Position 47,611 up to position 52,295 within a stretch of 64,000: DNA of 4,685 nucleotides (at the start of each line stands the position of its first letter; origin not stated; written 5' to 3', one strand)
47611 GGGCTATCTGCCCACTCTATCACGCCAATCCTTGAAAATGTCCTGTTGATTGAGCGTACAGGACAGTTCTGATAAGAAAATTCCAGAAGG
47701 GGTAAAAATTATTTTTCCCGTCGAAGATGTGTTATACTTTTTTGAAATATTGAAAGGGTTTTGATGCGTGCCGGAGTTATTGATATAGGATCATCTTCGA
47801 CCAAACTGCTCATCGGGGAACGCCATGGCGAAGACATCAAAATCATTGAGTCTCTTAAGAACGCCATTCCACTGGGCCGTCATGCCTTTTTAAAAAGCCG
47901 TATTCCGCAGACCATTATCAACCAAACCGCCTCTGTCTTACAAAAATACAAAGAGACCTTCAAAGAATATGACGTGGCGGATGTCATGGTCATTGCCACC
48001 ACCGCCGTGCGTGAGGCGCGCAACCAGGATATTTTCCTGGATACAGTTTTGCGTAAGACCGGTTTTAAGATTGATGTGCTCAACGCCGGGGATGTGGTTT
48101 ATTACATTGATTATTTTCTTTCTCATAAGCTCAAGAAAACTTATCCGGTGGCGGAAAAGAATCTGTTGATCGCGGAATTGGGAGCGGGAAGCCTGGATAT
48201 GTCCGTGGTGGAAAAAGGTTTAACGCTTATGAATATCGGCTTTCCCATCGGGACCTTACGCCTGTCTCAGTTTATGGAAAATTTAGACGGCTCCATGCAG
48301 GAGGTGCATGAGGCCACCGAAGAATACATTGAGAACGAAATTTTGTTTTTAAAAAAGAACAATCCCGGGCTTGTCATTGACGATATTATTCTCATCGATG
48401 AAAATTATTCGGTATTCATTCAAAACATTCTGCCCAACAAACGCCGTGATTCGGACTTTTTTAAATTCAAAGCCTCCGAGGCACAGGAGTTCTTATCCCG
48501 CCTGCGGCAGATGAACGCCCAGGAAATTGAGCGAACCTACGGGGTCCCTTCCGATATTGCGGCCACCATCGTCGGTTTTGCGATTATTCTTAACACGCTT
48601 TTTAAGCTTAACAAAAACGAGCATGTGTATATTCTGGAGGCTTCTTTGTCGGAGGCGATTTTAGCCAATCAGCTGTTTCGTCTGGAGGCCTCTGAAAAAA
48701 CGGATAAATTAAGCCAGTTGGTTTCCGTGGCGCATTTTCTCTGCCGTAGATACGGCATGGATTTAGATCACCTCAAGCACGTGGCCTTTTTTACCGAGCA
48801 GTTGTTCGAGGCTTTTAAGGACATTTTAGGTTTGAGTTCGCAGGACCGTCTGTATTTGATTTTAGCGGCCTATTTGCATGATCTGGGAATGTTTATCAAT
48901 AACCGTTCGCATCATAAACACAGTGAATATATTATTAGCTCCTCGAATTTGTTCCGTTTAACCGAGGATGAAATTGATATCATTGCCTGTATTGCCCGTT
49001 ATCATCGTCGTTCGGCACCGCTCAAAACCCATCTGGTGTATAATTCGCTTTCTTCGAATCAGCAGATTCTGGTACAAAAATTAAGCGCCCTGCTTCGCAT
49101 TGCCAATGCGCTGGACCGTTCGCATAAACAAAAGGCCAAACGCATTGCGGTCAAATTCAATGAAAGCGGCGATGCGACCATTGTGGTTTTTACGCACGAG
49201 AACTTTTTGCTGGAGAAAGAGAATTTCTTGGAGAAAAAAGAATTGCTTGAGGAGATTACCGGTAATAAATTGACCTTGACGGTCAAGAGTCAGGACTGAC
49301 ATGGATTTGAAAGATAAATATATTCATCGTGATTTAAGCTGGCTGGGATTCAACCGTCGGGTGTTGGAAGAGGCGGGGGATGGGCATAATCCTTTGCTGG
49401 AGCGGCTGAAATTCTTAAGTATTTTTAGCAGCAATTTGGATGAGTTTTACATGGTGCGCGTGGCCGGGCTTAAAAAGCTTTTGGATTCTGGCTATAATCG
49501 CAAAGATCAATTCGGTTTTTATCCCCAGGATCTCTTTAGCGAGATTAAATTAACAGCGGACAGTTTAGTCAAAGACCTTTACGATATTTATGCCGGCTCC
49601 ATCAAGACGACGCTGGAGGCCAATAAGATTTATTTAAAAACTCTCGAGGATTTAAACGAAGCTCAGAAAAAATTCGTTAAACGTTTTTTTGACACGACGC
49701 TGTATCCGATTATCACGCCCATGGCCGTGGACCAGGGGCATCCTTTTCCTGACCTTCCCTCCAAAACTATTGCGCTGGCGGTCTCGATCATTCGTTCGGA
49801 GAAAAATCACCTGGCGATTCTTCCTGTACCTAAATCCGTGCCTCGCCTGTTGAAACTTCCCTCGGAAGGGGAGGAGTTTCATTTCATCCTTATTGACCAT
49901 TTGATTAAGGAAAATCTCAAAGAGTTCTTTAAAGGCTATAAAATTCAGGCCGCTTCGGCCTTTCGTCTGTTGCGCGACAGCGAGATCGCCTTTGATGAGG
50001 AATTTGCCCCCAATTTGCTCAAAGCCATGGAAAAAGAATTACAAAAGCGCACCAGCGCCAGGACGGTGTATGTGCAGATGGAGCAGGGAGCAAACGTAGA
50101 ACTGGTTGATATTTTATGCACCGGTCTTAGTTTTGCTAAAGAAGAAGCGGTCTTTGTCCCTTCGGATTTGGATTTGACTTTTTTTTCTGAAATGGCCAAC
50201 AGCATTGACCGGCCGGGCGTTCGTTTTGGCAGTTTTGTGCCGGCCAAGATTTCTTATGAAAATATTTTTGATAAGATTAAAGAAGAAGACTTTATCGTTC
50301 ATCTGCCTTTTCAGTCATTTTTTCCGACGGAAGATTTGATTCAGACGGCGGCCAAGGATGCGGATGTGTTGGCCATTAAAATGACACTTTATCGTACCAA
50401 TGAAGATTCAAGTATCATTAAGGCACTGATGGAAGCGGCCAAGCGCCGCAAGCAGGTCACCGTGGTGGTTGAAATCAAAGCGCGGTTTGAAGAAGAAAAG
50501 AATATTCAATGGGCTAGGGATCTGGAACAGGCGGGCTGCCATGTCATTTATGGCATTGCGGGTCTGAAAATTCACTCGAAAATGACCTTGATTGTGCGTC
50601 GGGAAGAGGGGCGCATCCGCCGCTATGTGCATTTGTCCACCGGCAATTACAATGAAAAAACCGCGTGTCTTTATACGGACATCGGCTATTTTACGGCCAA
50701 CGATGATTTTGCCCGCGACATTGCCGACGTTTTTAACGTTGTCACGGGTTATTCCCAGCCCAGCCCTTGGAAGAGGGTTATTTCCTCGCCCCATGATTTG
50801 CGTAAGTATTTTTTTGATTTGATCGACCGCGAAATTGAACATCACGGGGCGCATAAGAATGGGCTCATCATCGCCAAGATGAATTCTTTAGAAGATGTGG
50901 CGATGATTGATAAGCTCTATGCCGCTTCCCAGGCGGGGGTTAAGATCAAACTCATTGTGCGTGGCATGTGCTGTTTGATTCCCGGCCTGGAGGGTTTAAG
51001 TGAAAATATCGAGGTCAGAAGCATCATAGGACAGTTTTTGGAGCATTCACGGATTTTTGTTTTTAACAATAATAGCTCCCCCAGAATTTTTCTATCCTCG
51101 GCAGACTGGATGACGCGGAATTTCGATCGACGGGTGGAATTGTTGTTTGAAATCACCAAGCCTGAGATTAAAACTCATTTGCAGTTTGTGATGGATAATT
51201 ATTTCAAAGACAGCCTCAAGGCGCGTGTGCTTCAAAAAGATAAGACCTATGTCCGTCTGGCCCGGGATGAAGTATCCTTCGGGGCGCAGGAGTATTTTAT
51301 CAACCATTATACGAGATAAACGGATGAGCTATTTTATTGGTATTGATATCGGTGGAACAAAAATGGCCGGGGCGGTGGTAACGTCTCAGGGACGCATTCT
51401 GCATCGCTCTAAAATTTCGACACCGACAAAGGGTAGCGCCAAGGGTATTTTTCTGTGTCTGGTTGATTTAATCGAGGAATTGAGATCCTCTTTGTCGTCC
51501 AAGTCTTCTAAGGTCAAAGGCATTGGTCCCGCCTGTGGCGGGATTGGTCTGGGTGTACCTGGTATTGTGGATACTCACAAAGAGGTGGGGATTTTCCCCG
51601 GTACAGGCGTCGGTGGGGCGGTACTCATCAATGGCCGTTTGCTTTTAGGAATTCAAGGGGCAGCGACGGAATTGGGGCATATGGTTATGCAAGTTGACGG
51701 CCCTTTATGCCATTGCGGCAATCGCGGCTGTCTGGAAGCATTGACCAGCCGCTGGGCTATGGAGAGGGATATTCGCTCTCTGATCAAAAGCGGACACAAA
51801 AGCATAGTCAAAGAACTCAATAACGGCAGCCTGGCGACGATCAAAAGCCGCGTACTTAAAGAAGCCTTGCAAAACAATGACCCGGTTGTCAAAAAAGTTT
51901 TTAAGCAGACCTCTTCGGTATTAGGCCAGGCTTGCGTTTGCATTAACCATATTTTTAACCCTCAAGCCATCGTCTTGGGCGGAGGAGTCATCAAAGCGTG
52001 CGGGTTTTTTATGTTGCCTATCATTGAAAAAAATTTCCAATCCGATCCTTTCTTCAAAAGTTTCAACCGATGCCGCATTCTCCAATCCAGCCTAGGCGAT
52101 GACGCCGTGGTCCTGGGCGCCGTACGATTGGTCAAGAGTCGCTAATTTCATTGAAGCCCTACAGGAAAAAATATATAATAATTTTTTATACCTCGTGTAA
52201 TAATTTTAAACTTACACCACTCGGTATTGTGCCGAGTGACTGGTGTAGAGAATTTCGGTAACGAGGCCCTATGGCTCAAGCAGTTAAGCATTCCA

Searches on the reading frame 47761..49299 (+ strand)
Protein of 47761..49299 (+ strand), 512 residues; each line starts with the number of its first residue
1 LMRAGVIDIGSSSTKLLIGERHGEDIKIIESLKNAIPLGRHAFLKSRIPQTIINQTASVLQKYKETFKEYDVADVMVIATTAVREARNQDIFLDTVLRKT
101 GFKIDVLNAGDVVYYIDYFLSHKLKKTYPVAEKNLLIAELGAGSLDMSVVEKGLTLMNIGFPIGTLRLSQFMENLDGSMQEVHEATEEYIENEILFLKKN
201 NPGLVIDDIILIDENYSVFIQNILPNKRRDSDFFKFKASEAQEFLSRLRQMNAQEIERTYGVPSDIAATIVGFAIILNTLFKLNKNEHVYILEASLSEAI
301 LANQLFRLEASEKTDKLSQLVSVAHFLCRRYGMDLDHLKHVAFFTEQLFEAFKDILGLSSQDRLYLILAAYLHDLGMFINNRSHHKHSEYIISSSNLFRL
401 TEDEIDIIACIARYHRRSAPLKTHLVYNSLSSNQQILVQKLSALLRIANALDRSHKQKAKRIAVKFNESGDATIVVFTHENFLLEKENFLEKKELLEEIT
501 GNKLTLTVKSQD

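Call 3: search_protein_families(library=pfam, max_evalue=0.1, proteins=[window:47761-49299:+])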
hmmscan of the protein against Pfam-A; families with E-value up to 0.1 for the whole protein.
window:47761-49299:+ (512 aa): 4 families
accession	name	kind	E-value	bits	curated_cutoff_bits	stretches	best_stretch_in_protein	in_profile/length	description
PF21447.3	Ppx-GppA_III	-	1.8e-25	90.2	27.3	1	327-498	9-176/177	Ppx/GppA phosphatase, domain III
PF02541.22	Ppx-GppA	-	8.5e-24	84.9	27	1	24-304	9-281/285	Ppx/GppA phosphatase family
PF24391.1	HD-CE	-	5.4e-11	43.1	27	1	334-452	8-186/263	HD-CE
PF01966.28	HD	-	2.2e-08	34.8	22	1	335-453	2-112/116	HD domain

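Call 4: search_protein_families(library=ncbifam, max_evalue=0.1, proteins=[window:47761-49299:+])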
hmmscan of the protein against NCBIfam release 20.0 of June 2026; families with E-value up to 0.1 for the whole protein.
window:47761-49299:+ (512 aa): 5 families
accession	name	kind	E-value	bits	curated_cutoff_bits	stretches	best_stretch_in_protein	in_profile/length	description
TIGR03706.1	exo_poly_only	exception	1.2e-34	120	307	1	4-305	2-299/300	exopolyphosphatase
NF008108.0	PRK10854.1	equivalog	6e-20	70.9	864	2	291-507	287-504/513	exopolyphosphatase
NF008260.0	PRK11031.1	equivalog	2.1e-17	63.3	624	2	325-495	314-477/496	guanosine-5'-triphosphate,3'-diphosphate diphosphatase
TIGR00277.1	HDIG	domain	0.00072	19.4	27.6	1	335-389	6-59/84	HDIG domain-containing metalloprotein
TIGR01596.1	cas3_HD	equivalog_domain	0.046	13.8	43.45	1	336-376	3-43/178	CRISPR-associated endonuclease Cas3''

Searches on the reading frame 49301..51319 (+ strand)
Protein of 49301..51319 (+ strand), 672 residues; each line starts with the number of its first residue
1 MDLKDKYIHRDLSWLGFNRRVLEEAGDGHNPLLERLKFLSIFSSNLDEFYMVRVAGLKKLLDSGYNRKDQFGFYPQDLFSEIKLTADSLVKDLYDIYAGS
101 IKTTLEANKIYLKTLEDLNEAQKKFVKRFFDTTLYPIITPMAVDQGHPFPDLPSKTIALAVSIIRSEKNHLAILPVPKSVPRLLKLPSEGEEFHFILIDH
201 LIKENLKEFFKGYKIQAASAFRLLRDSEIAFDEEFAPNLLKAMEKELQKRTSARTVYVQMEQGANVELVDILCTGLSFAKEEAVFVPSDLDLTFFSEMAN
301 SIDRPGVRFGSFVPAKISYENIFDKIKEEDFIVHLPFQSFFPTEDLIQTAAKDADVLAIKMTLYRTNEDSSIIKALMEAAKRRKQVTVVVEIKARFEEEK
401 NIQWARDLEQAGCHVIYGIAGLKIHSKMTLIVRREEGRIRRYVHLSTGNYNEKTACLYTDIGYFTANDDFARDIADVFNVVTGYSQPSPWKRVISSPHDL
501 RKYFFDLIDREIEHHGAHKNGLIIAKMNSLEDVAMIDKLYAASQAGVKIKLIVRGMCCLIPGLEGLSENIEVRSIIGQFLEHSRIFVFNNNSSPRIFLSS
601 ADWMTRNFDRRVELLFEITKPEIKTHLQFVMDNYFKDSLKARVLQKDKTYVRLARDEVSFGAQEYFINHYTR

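Call 60: search_protein_families(library=pfam, max_evalue=0.0001, proteins=[window:49301-51319:+])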
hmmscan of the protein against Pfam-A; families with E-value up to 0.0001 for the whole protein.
window:49301-51319:+ (672 aa): 5 families
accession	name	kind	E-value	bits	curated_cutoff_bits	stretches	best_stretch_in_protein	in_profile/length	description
PF17941.7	PP_kinase_C_1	-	1.8e-72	242.8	25.7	1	321-486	1-166/167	Polyphosphate kinase C-terminal domain 1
PF13090.12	PP_kinase_C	-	8.5e-69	230.9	25.8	1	495-659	3-168/172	Polyphosphate kinase C-terminal domain 2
PF02503.22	PP_kinase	-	6.7e-47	160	31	1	122-297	2-182/183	Polyphosphate kinase middle domain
PF13089.11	PP_kinase_N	-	1.5e-35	122.2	23.8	1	7-112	1-106/107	Polyphosphate kinase N-terminal domain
PF13091.12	PLDc_2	-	6.9e-14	52.2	27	2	526-630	16-127/132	PLD-like domain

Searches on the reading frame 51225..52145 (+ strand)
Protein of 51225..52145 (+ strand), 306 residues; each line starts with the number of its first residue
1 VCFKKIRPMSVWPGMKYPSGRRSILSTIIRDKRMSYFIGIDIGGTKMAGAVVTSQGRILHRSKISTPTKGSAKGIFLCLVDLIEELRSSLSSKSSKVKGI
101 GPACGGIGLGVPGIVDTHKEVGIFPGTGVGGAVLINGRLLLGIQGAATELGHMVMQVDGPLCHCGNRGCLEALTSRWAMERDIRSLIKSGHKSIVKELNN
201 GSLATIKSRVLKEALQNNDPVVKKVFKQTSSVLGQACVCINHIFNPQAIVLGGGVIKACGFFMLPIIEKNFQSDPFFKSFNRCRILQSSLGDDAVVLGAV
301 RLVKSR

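Call 60: search_protein_families(library=pfam, max_evalue=0.0001, proteins=[window:51225-52145:+])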
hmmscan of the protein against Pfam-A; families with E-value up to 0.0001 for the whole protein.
window:51225-52145:+ (306 aa): 1 family
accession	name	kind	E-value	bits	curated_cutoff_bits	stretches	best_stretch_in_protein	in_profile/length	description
PF00480.26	ROK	-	1.1e-45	156.9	22.9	2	118-305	123-293/294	ROK family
